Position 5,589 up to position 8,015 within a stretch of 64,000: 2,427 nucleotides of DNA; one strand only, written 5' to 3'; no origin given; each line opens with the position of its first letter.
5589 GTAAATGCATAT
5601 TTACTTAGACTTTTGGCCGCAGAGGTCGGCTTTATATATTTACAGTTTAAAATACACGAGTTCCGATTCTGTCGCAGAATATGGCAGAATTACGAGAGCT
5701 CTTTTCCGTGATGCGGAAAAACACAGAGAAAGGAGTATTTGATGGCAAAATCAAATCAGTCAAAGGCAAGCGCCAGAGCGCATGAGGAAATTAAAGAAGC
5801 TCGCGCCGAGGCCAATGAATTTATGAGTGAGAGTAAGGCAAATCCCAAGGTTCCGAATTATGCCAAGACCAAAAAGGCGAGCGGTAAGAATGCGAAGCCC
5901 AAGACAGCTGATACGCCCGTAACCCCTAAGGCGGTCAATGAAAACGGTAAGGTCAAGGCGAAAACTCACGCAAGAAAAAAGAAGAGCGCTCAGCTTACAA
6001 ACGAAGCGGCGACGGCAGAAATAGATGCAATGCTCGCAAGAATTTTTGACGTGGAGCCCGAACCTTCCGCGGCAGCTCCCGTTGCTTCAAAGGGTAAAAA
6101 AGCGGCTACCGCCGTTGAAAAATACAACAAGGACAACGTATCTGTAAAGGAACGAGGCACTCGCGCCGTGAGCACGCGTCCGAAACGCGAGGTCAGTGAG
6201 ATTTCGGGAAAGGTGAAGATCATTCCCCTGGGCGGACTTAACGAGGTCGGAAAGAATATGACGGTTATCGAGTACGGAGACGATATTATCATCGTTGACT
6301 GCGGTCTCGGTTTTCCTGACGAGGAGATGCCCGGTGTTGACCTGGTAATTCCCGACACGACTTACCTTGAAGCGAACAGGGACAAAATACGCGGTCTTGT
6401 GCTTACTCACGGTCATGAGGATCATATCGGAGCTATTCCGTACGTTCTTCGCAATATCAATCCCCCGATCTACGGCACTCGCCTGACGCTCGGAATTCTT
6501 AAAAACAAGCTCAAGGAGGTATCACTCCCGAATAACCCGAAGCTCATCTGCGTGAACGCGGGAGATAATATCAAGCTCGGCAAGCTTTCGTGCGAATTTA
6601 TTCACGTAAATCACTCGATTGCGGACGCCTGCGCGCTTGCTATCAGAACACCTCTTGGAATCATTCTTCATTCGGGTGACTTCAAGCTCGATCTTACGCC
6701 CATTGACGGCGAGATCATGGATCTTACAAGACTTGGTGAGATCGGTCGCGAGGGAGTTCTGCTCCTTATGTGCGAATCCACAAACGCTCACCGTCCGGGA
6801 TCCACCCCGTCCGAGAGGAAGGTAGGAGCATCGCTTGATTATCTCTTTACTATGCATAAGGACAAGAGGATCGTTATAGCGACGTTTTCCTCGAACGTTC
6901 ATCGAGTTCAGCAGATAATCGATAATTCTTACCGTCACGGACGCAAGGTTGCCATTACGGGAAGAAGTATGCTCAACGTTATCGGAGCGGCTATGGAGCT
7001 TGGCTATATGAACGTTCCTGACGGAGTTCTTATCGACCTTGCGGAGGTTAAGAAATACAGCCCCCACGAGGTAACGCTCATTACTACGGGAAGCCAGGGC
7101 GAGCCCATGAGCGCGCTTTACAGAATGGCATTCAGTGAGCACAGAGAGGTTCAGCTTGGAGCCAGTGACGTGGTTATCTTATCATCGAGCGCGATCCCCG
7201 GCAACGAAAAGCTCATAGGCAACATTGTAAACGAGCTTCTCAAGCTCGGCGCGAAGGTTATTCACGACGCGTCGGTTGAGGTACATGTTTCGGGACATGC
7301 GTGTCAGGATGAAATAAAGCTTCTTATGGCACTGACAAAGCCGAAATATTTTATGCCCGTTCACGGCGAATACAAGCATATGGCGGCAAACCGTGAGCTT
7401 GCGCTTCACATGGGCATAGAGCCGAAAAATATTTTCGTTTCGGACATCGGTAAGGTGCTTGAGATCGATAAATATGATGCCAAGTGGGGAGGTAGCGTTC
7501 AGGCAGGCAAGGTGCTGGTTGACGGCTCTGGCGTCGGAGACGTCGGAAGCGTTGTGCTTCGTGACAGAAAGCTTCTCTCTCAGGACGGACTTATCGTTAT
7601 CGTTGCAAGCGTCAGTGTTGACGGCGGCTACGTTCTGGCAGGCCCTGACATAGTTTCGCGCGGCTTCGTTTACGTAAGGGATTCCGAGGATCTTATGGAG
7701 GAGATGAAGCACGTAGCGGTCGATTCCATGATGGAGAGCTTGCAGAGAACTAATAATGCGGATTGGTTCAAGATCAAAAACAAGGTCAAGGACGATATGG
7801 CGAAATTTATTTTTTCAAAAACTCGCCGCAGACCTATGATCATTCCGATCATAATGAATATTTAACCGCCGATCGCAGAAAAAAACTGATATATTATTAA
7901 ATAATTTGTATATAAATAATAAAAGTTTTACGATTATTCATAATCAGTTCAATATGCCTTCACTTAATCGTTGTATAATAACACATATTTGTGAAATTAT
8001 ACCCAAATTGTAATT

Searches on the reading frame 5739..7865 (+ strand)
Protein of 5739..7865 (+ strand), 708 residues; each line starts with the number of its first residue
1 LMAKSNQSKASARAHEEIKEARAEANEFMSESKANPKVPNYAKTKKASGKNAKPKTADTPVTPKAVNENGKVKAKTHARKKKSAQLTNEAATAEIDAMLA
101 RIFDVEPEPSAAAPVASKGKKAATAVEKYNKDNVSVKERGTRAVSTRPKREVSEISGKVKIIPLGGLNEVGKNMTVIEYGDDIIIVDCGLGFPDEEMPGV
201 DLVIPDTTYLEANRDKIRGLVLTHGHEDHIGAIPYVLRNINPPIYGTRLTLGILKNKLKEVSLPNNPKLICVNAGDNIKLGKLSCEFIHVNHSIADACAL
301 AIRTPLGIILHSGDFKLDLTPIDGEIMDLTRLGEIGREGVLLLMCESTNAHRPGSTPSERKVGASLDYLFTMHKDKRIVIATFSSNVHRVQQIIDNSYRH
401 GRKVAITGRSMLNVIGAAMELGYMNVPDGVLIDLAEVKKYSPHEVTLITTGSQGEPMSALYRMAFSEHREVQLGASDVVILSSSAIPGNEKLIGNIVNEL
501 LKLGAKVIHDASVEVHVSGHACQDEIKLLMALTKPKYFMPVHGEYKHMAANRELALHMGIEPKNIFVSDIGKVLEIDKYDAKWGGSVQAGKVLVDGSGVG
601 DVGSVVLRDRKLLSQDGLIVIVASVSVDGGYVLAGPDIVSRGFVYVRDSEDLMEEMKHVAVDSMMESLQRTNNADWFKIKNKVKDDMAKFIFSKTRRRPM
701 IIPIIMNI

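Call 86: search_protein_families(library=pfam, max_evalue=1e-8, proteins=[window:5739-7865:+])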
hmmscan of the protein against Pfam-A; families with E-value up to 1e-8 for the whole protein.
window:5739-7865:+ (708 aa): 4 families
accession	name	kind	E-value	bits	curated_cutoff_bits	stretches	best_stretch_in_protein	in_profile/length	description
PF22505.1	RNase_J_b_CASP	-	1.5e-49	167.5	27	1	376-500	2-126/126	Ribonuclease J, beta-CASP domain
PF17770.6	RNase_J_C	-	7.9e-32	110.7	23.8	1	606-708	1-102/102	Ribonuclease J C-terminal domain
PF00753.33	Lactamase_B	-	2.5e-13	50.8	22.7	1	170-286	4-123/196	Metallo-beta-lactamase superfamily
PF07521.17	RMMBL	-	1e-10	41.9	21.6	1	515-561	11-59/63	Zn-dependent metallo-hydrolase RNA specificity domain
